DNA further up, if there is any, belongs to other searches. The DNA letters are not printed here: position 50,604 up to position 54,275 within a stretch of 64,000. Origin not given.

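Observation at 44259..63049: Six-gene operon of giant Cys-rich surface proteins, a polytopic membrane protein and a paralogous pair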

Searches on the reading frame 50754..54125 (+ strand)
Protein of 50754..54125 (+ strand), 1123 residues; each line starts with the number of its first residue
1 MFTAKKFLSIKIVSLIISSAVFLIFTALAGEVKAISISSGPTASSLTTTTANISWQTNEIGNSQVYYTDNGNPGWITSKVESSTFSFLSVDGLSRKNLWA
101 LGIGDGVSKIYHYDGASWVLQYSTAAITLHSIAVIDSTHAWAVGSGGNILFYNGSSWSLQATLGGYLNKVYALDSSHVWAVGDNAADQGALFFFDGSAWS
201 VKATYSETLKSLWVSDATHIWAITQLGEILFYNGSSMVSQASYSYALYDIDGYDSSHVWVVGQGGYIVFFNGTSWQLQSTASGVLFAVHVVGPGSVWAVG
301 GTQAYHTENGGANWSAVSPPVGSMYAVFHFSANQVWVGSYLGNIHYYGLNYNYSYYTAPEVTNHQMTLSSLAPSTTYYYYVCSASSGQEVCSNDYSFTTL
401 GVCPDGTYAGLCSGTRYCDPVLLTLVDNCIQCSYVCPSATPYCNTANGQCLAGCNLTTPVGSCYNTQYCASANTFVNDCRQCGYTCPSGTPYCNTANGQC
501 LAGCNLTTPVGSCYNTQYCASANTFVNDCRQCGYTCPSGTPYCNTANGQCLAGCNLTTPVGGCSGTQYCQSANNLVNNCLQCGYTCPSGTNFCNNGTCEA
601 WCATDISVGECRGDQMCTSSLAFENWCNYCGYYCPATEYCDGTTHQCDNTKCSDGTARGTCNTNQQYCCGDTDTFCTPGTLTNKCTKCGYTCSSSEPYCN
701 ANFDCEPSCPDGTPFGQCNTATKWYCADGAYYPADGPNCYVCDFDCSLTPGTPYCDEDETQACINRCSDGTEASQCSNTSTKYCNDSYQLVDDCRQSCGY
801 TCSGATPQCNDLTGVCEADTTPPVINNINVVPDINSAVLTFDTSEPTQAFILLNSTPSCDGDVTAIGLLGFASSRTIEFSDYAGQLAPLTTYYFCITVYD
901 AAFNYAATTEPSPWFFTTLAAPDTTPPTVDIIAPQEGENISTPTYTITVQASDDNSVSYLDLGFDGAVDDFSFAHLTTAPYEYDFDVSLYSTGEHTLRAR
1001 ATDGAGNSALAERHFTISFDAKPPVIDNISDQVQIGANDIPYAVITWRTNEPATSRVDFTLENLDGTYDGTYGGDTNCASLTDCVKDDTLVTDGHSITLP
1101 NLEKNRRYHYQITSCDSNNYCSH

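Call 5: search_protein_families(library=pfam, proteins=[window:50754-54125:+], max_evalue=0.1)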
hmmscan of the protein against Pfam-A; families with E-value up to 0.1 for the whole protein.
window:50754-54125:+ (1123 aa): 5 families
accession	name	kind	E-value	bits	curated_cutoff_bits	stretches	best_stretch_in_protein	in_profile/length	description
PF16656.11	Pur_ac_phosph_N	-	6.8e-15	55.9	30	3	352-399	49-93/93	Purple acid Phosphatase, N-terminal domain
PF17957.7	Big_7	-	2e-11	44.8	24.1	1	927-999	1-70/70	Bacterial Ig domain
PF19077.6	Big_13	-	8e-05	23.5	27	1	939-1017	25-98/102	Bacterial Ig-like domain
PF13750.12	Big_3_3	-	0.00037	20.6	27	1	981-1031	3-52/157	Bacterial Ig-like domain (group 3)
PF00041.27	fn3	-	0.078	13.6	25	0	344-387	29-72/84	Fibronectin type III domain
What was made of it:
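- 50754..54125 (+): g3: 1123 aa, 74 Cys. Inserted middle gene with a signal peptide or anchor, FN3-like domains, a Ycf48/PSII_BNR-type beta-propeller, eight units of about 50 aa with 8 Cys each, and Big_7/Ig domains. Pfam Pur_ac_phosph_N 6.8e-15 and Big_7 2e-11 (call 5).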

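Call 6: search_protein_families(library=ncbifam, proteins=[window:50754-54125:+], max_evalue=0.1)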
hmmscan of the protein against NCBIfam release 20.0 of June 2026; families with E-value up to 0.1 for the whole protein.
window:50754-54125:+ (1123 aa): 2 families
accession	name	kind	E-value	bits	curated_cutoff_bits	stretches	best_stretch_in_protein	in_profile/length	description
NF047446.1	barrel_OmpL47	domain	0.00058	20.3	40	1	982-1017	32-68/68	OmpL47-type beta-barrel domain-containing protein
NF045728.1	glycosyl_F510_1955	equivalog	0.022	14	175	1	252-342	109-196/246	F510_1955 family glycosylhydrolase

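Call 34: search_solved_structures(query=window:50754-54125:+, max_evalue=1)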
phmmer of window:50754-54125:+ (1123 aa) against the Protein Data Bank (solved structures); distinct sequences matched with E-value up to 1: 2.
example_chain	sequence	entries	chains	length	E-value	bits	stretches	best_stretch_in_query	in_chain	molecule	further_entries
9ya3_H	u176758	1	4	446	0.34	11.9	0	95-164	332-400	TLAP2 (thioredoxin-like associated protein), TGME49_232130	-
5fsb_A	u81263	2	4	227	0.34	11.9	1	130-312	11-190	TECTONIN 2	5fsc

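Call 82: find_homologous_proteins(query=window:50754-54125:+)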
Query window:50754-54125:+ (1123 aa): 591 proteins with E <= 0.001 among 8000 candidates; the best 120 are listed.
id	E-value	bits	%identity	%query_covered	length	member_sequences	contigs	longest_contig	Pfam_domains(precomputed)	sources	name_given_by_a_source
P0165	0.0e+0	2616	94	100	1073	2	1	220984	PF17957.8,PF16656.12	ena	-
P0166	6.1e-230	785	39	100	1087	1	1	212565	PF17957.8,PF14870.13,PF16656.12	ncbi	ncbi:MAG: YCF48-related protein [Patescibacteria group bacterium]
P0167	2.1e-107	379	33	23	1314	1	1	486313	PF10261.16,PF26728.1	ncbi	-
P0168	5.6e-105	371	37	26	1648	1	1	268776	PF01957.26,PF17861.7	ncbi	-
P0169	4.2e-86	308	37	25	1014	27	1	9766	PF18986.6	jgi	-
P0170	1.4e-82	297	33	28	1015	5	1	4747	PF18986.6,PF10708.15,PF24053.2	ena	-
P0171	2.3e-81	292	35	25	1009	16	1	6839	PF18986.6,PF10708.15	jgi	-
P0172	4.1e-81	292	35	21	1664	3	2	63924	PF01833.31,PF18986.6,PF14870.13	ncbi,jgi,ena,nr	ncbi:MAG: IPT/TIG domain-containing protein [Planctomycetes bacterium]|nr:IPT/TIG domain-containing 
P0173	4.1e-81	292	33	19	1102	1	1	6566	PF19193.7,PF24512.2,PF18986.6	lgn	-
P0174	1.5e-80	290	33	23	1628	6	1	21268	PF18986.6,PF14870.13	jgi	-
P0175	2.5e-78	282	31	33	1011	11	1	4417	PF18986.6,PF24053.2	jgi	-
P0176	2.2e-76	276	32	23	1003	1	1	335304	PF18986.6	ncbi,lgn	-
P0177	2.1e-74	269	35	23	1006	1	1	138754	PF18986.6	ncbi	-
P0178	3.1e-74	269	41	18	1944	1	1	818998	PF18998.7,PF14870.13,PF04385.21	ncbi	-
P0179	1.3e-73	267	32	23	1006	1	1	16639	PF18986.6,PF10708.15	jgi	jgi:hypothetical protein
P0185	1.7e-71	260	29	26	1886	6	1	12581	PF01833.31,PF14545.14,PF18986.6,PF14870.13,PF28005.1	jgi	jgi:photosystem II stability/assembly factor-like uncharacterized protein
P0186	2.3e-71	259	31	25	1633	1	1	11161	PF01839.30,PF14870.13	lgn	-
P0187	1.1e-70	257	27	23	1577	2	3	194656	PF01833.31,PF18986.6,PF14870.13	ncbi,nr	ncbi:MAG: IPT/TIG domain-containing protein [Actinobacteria bacterium]|nr:IPT/TIG domain-containing 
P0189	5.3e-65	238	37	24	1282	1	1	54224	PF06462.19,PF01833.31,PF18986.6,PF14870.13,PF09099.17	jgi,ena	-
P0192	9.1e-63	231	29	23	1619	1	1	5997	PF01839.30,PF14870.13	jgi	jgi:photosystem II stability/assembly factor-like uncharacterized protein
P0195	2.1e-57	213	31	35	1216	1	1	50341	PF17957.8,PF14870.13,PF00041.28,PF16656.12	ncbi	ncbi:MAG: Ig-like domain-containing protein [Patescibacteria group bacterium]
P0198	4.8e-54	202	33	23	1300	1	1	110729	PF01833.31,PF18986.6,PF14870.13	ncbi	-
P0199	9.0e-54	201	30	22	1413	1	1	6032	PF14870.13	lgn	-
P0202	1.8e-52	197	41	18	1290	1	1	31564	PF01833.31,PF18986.6,PF14870.13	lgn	-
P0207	6.0e-50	188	34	24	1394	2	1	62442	PF14870.13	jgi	-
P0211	1.4e-48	184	32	24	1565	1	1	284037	PF13715.13,PF02369.23,PF07210.19,PF14870.13,PF13620.13,PF22904.4,PF17210.10,PF09134.17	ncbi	-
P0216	4.9e-46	175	29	36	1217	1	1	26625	PF25059.2,PF23376.2,PF17957.8,PF17766.8,PF14870.13,PF00041.28,PF16656.12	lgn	-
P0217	5.9e-46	175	34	19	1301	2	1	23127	PF14870.13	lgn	-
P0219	2.5e-44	170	32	23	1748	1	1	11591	PF14870.13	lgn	-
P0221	6.3e-44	168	30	27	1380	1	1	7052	PF14870.13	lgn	-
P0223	1.7e-43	167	32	19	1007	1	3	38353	PF14870.13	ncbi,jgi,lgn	-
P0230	5.3e-42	162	27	27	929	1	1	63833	PF12768.14,PF14870.13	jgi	-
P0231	7.9e-42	161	31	23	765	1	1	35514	PF18962.8,PF25788.3,PF24489.2,PF14870.13,PF16656.12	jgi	jgi:hypothetical protein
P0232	8.3e-42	161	28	17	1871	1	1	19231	PF14870.13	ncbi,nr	ncbi:MAG: hypothetical protein PHT12_05850 [Patescibacteria group bacterium]|nr:hypothetical protein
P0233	1.5e-41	161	30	24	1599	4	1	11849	PF18986.6,PF14870.13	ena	-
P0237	4.5e-40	156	32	19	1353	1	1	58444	PF14870.13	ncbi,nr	ncbi:hypothetical protein JW899_03080 [Candidatus Uhrbacteria bacterium]|nr:hypothetical protein [Ca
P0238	4.9e-40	156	31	19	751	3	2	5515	PF18962.8,PF14870.13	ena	-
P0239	1.9e-39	154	29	28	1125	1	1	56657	PF18986.6,PF14870.13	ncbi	ncbi:MAG: hypothetical protein V1748_09600 [Actinomycetota bacterium]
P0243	2.2e-38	150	30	24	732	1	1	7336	PF14870.13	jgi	jgi:photosystem II stability/assembly factor-like uncharacterized protein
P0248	1.8e-36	144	31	20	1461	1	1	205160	PF14870.13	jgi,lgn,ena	-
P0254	7.0e-36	142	28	24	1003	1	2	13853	PF14870.13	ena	-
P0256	1.9e-35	140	32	22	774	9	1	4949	PF18962.8,PF14870.13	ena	-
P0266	2.5e-34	137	31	22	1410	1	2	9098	PF14870.13,PF00346.25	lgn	-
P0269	6.3e-34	135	35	24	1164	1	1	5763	PF14870.13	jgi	jgi:photosystem II stability/assembly factor-like uncharacterized protein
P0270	8.5e-34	135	37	20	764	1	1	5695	PF18962.8,PF25788.3,PF24489.2,PF14870.13,PF14292.13,PF00041.28,PF16656.12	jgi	jgi:hypothetical protein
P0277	6.4e-33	132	33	20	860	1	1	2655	PF13385.14,PF14870.13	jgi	jgi:photosystem II stability/assembly factor-like uncharacterized protein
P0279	1.1e-32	131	32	24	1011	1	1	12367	PF19193.7,PF06462.19,PF14870.13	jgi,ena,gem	-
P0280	1.6e-32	131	28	26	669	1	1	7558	PF18962.8,PF14870.13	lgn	-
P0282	2.1e-32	130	32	20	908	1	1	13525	PF06462.19,PF14870.13,PF02012.27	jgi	jgi:photosystem II stability/assembly factor-like uncharacterized protein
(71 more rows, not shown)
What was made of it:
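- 50754..54125 (+): Homologues carry PF14870 PSII_BNR (call 82).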
